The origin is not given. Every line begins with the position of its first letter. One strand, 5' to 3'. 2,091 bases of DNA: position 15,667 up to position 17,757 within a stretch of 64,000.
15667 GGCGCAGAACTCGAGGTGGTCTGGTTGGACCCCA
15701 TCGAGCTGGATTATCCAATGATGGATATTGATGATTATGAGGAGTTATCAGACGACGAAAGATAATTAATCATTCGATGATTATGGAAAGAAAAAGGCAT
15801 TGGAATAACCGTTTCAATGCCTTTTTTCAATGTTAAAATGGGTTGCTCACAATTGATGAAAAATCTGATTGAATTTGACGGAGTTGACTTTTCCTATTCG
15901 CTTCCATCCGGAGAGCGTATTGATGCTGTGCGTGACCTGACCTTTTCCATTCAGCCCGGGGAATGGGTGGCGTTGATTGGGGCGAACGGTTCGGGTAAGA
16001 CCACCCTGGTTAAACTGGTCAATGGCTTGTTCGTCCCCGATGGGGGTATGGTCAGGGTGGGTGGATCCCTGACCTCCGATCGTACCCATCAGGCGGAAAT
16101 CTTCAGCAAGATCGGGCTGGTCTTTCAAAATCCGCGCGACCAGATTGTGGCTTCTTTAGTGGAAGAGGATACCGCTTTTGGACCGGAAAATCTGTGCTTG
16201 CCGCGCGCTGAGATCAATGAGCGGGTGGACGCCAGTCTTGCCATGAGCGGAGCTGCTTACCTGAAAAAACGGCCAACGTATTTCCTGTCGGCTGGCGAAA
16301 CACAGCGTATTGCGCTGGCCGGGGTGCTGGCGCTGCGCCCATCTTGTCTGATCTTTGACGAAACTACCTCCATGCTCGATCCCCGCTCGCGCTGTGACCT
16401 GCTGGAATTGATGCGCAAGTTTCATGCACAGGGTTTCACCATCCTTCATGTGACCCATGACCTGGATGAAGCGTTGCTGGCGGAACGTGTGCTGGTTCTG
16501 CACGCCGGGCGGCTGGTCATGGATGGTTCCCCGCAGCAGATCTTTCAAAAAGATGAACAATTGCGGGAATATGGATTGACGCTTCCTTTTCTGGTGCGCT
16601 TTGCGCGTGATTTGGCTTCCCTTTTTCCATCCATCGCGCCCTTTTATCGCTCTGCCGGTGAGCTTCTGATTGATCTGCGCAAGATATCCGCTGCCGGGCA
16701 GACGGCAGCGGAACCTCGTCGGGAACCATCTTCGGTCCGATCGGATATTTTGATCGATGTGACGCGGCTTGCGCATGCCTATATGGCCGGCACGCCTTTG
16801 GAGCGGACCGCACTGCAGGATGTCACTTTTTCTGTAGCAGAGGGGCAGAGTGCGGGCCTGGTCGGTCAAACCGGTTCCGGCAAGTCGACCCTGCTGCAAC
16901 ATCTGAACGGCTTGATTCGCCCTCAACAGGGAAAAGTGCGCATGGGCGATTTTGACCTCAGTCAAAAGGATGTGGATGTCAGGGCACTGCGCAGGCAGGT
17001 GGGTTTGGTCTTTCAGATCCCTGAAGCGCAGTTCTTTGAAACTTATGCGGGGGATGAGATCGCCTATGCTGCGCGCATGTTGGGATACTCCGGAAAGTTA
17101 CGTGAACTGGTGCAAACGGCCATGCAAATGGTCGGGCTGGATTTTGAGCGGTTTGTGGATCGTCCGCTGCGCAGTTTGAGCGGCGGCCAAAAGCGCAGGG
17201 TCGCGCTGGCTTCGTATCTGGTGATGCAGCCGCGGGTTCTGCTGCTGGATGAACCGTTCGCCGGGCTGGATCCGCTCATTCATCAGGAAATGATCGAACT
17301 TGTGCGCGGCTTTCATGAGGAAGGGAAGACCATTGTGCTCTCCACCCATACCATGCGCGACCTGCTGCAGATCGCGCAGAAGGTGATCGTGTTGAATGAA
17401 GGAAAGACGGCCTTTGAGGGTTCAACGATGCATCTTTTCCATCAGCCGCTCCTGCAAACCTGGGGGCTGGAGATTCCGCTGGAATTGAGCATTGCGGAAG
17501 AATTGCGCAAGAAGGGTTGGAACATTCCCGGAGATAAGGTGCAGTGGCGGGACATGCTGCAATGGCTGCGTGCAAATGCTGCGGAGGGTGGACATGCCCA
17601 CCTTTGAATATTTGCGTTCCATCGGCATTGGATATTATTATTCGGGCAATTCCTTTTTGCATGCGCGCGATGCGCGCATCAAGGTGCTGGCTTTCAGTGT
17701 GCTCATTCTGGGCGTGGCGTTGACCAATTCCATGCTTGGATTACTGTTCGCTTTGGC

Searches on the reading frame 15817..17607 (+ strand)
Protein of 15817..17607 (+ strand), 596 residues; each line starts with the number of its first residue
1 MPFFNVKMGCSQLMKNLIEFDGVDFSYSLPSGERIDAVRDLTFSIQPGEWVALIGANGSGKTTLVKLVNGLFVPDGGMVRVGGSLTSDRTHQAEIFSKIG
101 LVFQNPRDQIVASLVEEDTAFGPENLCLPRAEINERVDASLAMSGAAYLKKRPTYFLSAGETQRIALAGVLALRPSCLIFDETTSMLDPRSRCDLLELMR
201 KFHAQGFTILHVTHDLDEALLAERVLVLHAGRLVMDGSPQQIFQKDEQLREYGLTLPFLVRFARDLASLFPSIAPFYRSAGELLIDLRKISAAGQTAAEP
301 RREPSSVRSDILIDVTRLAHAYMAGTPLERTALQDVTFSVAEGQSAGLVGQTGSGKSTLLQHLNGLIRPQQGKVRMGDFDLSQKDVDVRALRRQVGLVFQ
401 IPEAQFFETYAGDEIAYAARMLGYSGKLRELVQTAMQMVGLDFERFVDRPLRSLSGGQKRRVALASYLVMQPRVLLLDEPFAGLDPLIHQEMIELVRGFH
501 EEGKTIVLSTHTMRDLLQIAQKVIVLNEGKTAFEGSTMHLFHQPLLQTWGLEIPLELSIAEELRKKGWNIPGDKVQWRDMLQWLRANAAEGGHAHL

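Call 81: search_protein_families(library=pfam, proteins=[window:15817-17607:+], max_evalue=0.000001)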
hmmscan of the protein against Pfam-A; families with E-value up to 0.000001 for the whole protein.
window:15817-17607:+ (596 aa): 5 families
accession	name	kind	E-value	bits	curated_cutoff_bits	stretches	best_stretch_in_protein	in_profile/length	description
PF00005.33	ABC_tran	-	1.3e-57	194.6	25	2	333-482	1-137/137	ABC transporter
PF13304.12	AAA_21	-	1.9e-20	74.6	27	1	437-511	221-298/304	AAA domain, putative AbiEii toxin, Type IV TA system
PF13555.12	AAA_29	-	1e-09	38.4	27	0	337-373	16-51/61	P-loop containing region of AAA domain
PF02463.25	SMC_N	-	1.1e-09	38.5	40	0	50-215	26-201/220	RecF/RecN/SMC N terminal domain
PF13191.12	AAA_16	-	7.6e-07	30.2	32.6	0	331-413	10-85/167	AAA ATPase domain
